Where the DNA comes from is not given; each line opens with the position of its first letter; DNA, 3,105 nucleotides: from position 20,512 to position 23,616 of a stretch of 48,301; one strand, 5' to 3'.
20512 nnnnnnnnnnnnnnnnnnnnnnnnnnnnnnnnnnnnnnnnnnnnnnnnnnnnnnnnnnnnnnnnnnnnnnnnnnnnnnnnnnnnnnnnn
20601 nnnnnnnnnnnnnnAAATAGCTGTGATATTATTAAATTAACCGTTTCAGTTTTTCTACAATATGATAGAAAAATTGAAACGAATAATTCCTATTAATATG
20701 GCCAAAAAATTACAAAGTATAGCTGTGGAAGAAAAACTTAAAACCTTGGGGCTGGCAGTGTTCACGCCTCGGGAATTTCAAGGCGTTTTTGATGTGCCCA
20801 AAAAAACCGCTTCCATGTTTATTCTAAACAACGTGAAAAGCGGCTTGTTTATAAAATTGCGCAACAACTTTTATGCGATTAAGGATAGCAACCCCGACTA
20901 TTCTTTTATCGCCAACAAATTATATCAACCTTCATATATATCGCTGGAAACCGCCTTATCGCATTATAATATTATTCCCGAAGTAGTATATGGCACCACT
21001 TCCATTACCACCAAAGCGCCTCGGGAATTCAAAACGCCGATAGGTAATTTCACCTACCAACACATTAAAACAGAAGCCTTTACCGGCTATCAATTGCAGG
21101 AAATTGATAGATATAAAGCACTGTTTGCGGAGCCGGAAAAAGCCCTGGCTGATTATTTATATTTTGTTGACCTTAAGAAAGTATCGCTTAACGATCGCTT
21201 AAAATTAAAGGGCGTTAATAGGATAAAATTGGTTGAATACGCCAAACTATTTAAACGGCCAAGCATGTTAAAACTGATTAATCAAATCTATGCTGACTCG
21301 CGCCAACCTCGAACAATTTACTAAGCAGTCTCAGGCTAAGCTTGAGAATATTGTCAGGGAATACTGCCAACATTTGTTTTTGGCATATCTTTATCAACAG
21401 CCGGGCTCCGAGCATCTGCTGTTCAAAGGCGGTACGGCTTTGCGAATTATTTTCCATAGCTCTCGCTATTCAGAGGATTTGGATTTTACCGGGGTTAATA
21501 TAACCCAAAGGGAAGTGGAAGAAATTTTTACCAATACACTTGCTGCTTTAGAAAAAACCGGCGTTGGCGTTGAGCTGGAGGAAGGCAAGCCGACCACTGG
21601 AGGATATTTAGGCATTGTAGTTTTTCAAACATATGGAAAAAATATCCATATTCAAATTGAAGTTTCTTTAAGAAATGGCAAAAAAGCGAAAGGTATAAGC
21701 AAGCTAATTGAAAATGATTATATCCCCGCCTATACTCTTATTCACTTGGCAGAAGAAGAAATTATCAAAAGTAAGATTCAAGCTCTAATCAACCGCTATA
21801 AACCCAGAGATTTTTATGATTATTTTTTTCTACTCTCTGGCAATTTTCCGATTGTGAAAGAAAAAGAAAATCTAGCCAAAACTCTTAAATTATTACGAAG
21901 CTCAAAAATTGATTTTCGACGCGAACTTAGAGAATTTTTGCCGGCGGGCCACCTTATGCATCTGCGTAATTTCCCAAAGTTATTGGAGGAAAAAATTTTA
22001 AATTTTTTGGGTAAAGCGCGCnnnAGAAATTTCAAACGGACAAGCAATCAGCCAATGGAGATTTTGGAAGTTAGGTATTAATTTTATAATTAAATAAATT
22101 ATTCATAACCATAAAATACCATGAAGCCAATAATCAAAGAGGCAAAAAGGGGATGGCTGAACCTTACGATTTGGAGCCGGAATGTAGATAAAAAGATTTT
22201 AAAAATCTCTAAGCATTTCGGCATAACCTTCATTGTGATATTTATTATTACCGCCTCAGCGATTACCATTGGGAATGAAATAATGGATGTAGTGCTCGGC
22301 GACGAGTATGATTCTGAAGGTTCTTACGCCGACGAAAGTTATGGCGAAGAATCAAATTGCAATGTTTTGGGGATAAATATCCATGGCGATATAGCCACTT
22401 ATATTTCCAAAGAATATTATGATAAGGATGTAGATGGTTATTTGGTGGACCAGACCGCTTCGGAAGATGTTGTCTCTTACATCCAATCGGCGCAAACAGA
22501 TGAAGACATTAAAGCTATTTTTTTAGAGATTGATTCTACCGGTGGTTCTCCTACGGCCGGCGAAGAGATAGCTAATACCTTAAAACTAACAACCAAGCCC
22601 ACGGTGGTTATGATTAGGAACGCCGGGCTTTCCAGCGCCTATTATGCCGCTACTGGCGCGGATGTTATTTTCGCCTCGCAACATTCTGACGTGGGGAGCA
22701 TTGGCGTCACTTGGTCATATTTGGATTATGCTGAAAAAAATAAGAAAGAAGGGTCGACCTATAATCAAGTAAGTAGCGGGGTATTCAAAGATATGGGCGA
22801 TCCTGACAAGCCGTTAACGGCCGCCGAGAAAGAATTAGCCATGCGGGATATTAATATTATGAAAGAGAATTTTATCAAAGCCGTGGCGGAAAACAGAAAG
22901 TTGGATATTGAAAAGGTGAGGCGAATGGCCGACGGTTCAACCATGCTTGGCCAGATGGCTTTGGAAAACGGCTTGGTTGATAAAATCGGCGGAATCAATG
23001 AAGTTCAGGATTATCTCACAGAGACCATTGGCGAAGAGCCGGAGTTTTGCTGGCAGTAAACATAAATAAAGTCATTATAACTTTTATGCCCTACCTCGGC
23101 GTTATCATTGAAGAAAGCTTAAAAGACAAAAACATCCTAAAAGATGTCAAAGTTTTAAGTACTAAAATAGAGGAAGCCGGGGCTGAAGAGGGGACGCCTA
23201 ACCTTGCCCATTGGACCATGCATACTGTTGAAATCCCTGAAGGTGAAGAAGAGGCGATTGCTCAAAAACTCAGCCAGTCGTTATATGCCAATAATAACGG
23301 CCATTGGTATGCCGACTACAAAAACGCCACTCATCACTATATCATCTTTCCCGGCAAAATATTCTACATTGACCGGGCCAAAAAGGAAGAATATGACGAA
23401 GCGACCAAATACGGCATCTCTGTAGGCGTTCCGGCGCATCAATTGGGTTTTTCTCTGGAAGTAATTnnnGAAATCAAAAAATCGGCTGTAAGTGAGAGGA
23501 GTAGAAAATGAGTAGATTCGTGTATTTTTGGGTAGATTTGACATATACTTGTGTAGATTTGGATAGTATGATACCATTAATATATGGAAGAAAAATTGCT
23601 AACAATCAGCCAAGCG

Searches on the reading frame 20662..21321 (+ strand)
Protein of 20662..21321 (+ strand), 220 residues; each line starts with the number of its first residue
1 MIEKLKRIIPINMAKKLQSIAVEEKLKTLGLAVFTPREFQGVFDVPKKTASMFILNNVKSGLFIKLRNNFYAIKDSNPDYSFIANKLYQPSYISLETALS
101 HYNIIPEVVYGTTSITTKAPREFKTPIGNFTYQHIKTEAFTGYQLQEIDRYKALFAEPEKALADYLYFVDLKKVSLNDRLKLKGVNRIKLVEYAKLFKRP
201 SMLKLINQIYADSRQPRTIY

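Call 3: search_protein_families(library=pfam, proteins=[window:20662-21321:+], max_evalue=0.1)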
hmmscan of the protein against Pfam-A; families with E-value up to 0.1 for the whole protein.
window:20662-21321:+ (220 aa): 0 families

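Call 4: search_protein_families(library=padloc, proteins=[window:20662-21321:+], max_evalue=0.1)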
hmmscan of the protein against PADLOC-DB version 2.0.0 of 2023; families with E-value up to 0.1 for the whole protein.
window:20662-21321:+ (220 aa): 13 families
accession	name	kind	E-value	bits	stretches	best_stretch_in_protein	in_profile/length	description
PDLC02241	AbiEi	-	3.2e-45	152.4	1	33-208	14-193/199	AbiEi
PDLC02272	AbiEi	-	5.3e-41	138.6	1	42-199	21-184/200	AbiEi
PDLC02230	AbiEi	-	5.6e-37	125.3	1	54-175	23-140/192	AbiEi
PDLC02240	AbiEi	-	6.2e-19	66.4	1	28-194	12-184/216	AbiEi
PDLC02267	AbiEi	-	4.1e-17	60.5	1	22-204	9-192/252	AbiEi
PDLC02232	AbiEi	-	2.8e-15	54.6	1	19-164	6-158/177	AbiEi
PDLC02274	AbiEi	-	3e-13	48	1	53-206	37-207/217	AbiEi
PDLC02255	AbiEi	-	3.4e-09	34.5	1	57-169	40-148/186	AbiEi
PDLC02271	AbiEi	-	6.6e-07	26.8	1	55-202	53-208/263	AbiEi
PDLC02225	AbiEi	-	7.3e-07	27.1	1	54-199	35-183/198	AbiEi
PDLC02269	AbiEi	-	1.7e-06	25.6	1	29-139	8-120/251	AbiEi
PDLC02287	AbiEi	-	6.9e-06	23.8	1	29-146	8-127/253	AbiEi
PDLC02248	AbiEi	-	0.0081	13.9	1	55-108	34-87/198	AbiEi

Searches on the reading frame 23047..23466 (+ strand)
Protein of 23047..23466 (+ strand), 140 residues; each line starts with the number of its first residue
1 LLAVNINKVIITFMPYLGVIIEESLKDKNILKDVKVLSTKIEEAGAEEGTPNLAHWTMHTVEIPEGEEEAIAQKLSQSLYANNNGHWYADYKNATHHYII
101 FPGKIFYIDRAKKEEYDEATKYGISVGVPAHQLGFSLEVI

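Call 3: search_protein_families(library=pfam, proteins=[window:23047-23466:+], max_evalue=0.1)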
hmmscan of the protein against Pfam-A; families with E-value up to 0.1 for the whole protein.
window:23047-23466:+ (140 aa): 0 families

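Call 4: search_protein_families(library=padloc, proteins=[window:23047-23466:+], max_evalue=0.1)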
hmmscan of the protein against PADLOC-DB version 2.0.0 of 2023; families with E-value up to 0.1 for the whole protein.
window:23047-23466:+ (140 aa): 0 families

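Call 35: find_encoding_contigs(protein=window:23047-23466:+, flank=6000, max_places=6)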
Protein window:23047-23466:+ (140 aa): no gene with exactly this product is on record in the collection.

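Call 37: find_encoding_contigs(protein=window:23086-23466:+, flank=6000, max_places=6)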
Protein window:23086-23466:+ (127 aa): no gene with exactly this product is on record in the collection.

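Call 76: search_protein_families(library=pfam, alignment_id=A6, max_evalue=0.0001)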
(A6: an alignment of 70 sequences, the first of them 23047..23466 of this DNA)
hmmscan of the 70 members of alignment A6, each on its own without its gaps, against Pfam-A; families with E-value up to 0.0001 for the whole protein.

A. member 1, window:23047-23466:+ (140 aa): 0 families

B. families by the number of members that match (of 70 scanned): 76 families (the first 25 are shown)
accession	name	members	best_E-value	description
PF08843.17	AbiEii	2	4.6e-24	Nucleotidyl transferase AbiEii toxin, Type IV TA system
PF02661.23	Fic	2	2.9e-21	Fic/DOC family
PF07963.17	N_methyl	2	3.1e-10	Prokaryotic N-terminal methylation motif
PF01797.21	Y1_Tnp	2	4.9e-09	Transposase IS200 like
PF06044.18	DpnI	1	1.1e-82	Dam-replacing family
PF04997.17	RNA_pol_Rpb1_1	1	1.1e-75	RNA polymerase Rpb1, domain 1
PF00579.31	tRNA-synt_1b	1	7.1e-67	tRNA synthetases class I (W and Y)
PF09848.15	SLFN-g3_helicase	1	5.4e-66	Schlafen group 3, DNA/RNA helicase domain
PF00009.33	GTP_EFTU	1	1.9e-63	Elongation factor Tu GTP binding domain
PF04998.22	RNA_pol_Rpb1_5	1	5.1e-63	RNA polymerase Rpb1, domain 5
PF00152.25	tRNA-synt_2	1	3.4e-53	tRNA synthetases class II (D, K and N)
PF03073.20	TspO_MBR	1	6.2e-50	TspO/MBR family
PF00677.23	Lum_binding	1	2.4e-47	Lumazine binding domain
PF00398.26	RrnaAD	1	4.6e-47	Ribosomal RNA adenine dimethylase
PF03764.24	EFG_IV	1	3.3e-46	Elongation factor G, domain IV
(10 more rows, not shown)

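Call 83: find_related_loci(query=window:23086-23466:+, collection=metagenome_contigs, flank=4000)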
Query window:23086-23466:+ (127 aa) in metagenome_contigs; peptide patterns used: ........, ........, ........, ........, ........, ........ (x = any residue, [..] = any of these).
528 stretches matched a pattern; 29 encode a relative of the query (tblastn E <= 1e-3); 29 distinct loci.
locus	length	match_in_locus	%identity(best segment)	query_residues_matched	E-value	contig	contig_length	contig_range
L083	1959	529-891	57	1-123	2e-45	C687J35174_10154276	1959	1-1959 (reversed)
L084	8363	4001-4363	54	1-123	4e-42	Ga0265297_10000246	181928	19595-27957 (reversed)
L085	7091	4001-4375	52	1-127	5e-41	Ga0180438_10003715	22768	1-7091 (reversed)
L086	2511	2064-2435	54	1-126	3e-41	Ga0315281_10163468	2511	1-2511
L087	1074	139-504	52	3-126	2e-42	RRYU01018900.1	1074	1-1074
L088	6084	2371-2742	50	1-126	3e-40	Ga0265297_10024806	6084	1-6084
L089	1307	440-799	48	1-122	3e-41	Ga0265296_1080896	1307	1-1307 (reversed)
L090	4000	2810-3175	51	1-123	1e-39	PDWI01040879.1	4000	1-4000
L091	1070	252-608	50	3-123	3e-41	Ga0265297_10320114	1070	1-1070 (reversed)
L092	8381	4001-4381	46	1-126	2e-39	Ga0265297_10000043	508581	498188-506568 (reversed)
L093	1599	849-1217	50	1-123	9e-40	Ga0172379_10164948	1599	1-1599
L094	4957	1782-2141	49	3-123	1e-38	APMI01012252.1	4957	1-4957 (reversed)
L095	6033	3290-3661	48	1-126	5e-38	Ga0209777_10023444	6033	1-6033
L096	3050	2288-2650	51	1-123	4e-38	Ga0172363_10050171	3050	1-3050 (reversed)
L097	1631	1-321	52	18-126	3e-37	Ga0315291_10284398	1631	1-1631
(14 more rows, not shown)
